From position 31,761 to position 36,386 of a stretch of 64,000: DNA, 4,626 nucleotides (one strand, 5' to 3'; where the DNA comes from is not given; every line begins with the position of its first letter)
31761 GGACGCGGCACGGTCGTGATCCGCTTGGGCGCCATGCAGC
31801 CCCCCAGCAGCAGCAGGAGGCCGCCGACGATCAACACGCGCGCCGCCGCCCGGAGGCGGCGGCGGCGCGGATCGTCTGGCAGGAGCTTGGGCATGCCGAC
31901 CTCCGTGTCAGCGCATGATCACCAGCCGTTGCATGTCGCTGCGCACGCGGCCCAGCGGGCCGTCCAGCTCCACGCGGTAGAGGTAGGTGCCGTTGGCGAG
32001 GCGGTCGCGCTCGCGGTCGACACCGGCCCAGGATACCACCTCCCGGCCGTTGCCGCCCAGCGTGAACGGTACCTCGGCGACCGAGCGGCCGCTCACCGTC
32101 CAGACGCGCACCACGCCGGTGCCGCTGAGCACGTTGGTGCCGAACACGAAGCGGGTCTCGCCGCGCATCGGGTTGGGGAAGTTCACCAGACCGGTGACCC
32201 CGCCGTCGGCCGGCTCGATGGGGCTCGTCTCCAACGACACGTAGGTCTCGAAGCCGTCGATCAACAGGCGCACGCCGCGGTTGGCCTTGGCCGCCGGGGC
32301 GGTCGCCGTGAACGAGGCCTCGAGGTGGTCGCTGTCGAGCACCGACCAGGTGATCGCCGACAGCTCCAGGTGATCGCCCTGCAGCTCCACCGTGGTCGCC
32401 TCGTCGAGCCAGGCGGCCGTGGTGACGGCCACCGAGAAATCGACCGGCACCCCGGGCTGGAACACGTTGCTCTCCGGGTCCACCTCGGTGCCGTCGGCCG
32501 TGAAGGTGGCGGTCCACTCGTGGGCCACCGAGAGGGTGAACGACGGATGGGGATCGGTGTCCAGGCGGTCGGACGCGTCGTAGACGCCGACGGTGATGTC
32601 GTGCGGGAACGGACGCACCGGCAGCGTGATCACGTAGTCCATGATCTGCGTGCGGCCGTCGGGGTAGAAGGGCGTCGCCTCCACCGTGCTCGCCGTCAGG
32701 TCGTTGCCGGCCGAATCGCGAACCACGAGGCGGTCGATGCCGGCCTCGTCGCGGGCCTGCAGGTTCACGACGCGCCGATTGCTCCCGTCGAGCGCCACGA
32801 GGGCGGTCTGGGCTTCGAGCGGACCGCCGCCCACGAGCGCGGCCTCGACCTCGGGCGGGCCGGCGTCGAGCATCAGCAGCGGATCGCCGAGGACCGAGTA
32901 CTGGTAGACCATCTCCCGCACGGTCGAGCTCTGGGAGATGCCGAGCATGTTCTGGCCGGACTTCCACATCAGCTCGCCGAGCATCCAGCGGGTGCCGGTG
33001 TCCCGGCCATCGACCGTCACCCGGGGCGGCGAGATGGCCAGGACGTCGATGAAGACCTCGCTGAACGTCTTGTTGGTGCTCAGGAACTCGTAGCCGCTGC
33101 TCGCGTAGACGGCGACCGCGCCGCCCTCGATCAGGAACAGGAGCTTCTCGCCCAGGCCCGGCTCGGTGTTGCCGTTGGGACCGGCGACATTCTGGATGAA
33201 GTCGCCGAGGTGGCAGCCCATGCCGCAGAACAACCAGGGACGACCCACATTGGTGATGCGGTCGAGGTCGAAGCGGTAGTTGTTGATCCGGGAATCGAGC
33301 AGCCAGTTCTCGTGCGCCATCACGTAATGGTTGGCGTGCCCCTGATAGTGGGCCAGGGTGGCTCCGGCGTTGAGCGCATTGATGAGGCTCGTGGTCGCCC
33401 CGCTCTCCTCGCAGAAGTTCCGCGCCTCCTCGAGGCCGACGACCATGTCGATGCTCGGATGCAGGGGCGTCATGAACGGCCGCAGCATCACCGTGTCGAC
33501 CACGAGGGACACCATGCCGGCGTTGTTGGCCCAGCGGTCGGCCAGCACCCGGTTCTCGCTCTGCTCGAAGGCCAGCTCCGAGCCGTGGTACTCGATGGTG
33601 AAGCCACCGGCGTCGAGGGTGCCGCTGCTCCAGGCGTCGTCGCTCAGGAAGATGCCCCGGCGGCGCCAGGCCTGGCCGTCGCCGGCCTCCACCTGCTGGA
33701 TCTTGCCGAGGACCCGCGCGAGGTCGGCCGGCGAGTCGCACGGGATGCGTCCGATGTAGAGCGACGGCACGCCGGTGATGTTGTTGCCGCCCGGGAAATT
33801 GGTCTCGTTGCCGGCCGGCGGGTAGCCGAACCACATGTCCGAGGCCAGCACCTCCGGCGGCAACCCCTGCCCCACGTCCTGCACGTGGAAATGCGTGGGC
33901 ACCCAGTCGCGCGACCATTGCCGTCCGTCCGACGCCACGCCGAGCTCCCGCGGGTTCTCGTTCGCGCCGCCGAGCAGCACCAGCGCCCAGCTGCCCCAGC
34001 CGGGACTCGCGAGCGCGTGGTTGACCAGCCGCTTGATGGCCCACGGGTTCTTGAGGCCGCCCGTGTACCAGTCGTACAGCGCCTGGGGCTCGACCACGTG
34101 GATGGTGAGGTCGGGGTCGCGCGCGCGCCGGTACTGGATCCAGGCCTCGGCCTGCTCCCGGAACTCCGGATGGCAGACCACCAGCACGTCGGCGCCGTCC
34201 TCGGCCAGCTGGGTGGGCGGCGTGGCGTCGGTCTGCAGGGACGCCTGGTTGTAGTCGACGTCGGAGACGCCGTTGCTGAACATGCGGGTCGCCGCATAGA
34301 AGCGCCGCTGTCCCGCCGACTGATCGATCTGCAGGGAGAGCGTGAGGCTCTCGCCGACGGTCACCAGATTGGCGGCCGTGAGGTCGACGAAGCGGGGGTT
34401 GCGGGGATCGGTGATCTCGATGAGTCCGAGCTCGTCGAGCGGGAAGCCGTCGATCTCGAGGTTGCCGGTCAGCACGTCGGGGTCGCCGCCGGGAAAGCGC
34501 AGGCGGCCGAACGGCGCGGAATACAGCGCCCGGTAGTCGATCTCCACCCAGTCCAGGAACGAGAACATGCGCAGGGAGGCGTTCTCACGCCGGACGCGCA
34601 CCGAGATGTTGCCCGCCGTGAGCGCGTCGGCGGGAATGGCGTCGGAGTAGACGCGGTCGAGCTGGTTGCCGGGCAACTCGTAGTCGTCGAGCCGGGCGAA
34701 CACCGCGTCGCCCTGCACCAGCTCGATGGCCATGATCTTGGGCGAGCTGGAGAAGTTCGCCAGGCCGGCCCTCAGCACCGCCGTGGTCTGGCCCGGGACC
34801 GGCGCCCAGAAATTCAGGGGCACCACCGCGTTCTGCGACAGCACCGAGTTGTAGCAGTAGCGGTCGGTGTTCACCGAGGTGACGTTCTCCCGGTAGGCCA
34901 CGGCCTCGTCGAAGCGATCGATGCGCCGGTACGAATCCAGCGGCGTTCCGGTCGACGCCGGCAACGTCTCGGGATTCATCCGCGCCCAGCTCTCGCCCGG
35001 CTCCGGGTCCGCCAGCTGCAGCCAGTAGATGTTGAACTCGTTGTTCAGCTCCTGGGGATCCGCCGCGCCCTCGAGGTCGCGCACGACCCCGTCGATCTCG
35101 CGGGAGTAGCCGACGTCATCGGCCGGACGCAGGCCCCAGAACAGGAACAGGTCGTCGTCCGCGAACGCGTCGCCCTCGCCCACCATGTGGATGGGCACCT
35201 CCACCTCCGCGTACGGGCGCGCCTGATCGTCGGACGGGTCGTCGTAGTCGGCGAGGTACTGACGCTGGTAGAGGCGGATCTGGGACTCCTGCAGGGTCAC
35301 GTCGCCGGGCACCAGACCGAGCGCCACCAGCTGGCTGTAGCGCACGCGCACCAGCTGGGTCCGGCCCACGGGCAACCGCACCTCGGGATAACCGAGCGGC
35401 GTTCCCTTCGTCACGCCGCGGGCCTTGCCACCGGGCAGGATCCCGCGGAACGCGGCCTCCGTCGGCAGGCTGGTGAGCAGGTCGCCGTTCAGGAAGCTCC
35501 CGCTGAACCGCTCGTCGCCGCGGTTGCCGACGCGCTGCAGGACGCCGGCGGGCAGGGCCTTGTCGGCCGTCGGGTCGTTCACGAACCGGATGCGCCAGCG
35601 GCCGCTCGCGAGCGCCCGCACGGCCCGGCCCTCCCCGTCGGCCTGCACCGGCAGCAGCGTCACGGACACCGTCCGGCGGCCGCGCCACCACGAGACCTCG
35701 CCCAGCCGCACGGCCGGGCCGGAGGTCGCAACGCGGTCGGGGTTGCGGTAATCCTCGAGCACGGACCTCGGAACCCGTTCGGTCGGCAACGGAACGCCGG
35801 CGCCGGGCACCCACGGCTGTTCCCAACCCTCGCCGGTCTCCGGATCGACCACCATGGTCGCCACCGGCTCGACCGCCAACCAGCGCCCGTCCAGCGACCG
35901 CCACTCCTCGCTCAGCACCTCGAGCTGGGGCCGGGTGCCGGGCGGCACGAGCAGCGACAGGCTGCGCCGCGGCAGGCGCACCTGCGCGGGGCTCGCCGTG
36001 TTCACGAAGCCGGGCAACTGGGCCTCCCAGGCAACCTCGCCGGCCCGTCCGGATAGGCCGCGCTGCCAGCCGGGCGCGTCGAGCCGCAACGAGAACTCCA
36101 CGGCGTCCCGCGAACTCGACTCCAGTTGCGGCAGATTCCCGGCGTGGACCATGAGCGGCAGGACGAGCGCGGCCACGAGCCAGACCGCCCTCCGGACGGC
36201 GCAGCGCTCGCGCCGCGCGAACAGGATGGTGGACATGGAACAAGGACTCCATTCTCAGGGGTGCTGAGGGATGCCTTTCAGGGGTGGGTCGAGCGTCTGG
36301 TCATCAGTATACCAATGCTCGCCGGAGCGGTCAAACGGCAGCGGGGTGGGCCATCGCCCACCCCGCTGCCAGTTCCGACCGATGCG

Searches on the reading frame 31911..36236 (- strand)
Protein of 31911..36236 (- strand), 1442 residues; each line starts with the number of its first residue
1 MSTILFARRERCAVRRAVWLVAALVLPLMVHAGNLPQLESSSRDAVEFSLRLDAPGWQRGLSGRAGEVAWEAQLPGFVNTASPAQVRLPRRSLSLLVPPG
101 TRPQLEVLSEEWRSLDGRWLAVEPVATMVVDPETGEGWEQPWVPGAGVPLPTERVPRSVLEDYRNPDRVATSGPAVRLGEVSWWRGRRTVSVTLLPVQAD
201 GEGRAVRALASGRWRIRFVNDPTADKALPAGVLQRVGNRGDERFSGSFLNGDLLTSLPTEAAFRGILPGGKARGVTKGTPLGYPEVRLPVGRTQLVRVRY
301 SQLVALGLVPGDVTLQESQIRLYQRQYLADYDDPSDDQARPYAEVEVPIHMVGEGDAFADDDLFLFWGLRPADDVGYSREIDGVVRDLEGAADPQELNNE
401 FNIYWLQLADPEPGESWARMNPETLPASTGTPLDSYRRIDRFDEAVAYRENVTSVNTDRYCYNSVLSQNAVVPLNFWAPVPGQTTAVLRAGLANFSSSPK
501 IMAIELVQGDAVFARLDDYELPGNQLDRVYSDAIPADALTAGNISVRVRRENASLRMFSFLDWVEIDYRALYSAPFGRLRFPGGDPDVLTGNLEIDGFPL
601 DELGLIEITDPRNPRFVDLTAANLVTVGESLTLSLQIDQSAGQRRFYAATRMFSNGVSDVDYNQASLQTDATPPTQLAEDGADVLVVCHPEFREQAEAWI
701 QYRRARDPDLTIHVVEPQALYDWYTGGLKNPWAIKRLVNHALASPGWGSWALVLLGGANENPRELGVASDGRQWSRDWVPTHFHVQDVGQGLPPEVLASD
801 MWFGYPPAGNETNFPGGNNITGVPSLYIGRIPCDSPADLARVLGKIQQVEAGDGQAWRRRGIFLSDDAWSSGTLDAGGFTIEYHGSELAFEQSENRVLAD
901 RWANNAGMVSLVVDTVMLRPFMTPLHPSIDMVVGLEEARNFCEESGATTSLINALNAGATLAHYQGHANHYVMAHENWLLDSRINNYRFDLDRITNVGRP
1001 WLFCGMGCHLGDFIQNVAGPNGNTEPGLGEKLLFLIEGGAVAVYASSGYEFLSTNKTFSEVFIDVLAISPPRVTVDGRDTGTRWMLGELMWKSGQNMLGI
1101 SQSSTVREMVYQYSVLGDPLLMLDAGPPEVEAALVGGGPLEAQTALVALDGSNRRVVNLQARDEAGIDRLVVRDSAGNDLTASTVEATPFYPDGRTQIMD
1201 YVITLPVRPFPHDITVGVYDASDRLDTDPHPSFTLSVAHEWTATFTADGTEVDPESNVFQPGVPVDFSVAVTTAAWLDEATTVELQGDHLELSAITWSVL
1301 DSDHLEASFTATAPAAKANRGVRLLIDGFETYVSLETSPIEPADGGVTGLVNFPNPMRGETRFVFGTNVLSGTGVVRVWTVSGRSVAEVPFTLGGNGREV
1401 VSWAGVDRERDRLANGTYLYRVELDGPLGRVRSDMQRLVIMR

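Call 4: search_protein_families(library=pfam, proteins=[window:31911-36236:-], max_evalue=1)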
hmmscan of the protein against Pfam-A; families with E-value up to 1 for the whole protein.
window:31911-36236:- (1442 aa): 3 families
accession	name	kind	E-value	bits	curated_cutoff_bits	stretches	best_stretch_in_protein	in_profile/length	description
PF01364.23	Peptidase_C25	-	3.2e-43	148.8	23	1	685-1123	2-374/374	Peptidase family C25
PF13860.13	FlgD_ig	-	0.15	12.5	27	1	1373-1423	24-74/79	FlgD Ig-like domain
PF08126.16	Propeptide_C25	-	0.21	11.1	22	1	64-137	39-109/205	Propeptide_C25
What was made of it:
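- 31908..36236 (-): PorU-like C25 cysteine peptidase (1442 aa) with a CTD-like C-terminus. Peptidase_C25 E 3e-43 (call 4).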

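Call 5: search_protein_families(library=ncbifam, proteins=[window:31911-36236:-], max_evalue=1)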
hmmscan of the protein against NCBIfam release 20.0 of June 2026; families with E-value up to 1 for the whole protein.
window:31911-36236:- (1442 aa): 3 families
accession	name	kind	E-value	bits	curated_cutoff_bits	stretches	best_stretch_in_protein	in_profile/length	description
NF033707.1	T9SS_sortase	equivalog_domain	1.6e-36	125.4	420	3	287-868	9-539/1095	type IX secretion system sortase PorU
NF052324.1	PorU_rel_Nterm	equivalog_domain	3.2e-16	58.7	450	2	470-862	203-565/879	putative type IX secretion system sortase PorU2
NF050822.3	collag_bnd_Cnm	exception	0.12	11.4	700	0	524-567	240-282/325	collagen-binding adhesin Cnm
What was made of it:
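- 31908..36236 (-): NCBIfam T9SS sortase PorU 125 bits, below the cutoff of 420, and PorU2 N-terminal model 59 bits (call 5).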

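Call 36: search_solved_structures(query=window:31911-36236:-, max_evalue=0.01)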
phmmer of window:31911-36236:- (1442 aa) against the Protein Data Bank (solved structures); distinct sequences matched with E-value up to 0.01: 1.
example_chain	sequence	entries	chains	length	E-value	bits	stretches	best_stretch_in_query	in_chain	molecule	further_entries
6za2_A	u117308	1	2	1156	1.1e-05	26.1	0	1346-1440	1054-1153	Por secretion system protein porU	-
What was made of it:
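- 31908..36236 (-): The only PDB-sequence hit is PorU 6za2, over the CTD (call 36).
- On T9SS sortase PorU (NCBIfam NF033707): The C-terminus matches the PorU 6za2 CTD at E 1e-5 (call 36) and FlgD_ig weakly (call 4).
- Checked: The neighbours are as described: a dockerin-repeat protein at 39983-40597 and a 1442-aa Peptidase_C25 protein at 31908-36236 with a CTD-like end (calls 4, 5, 36). The C25 protein is PorU-like rather than gingipain-like (calls 5, 36).
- The C25 protein is PorU-like, not a gingipain-type maturation protease (calls 5, 36).
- Tried and rejected: Only the full-length protein hit the PorU CTD (call 36).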

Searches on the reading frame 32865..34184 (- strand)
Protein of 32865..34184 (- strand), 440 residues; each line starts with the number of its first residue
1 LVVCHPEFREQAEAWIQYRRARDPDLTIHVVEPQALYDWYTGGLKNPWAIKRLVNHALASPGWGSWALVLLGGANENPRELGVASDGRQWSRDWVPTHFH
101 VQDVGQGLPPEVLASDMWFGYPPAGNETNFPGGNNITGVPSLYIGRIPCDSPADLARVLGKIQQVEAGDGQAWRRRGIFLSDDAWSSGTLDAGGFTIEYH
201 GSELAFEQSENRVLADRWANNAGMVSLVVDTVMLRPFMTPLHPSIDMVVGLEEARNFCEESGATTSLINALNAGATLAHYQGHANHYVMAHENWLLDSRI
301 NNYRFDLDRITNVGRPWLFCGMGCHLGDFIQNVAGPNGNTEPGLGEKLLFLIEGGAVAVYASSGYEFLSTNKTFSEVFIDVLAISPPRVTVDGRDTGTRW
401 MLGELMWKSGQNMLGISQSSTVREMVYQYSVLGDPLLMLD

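Call 76: search_solved_structures(query=window:32865-34184:-, max_evalue=10, show_alignments=3)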
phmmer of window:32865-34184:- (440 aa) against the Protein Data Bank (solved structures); distinct sequences matched with E-value up to 10: 0.
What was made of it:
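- Tried and rejected: C25 domain against PDB sequences. phmmer found nothing for the domain alone (call 76).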
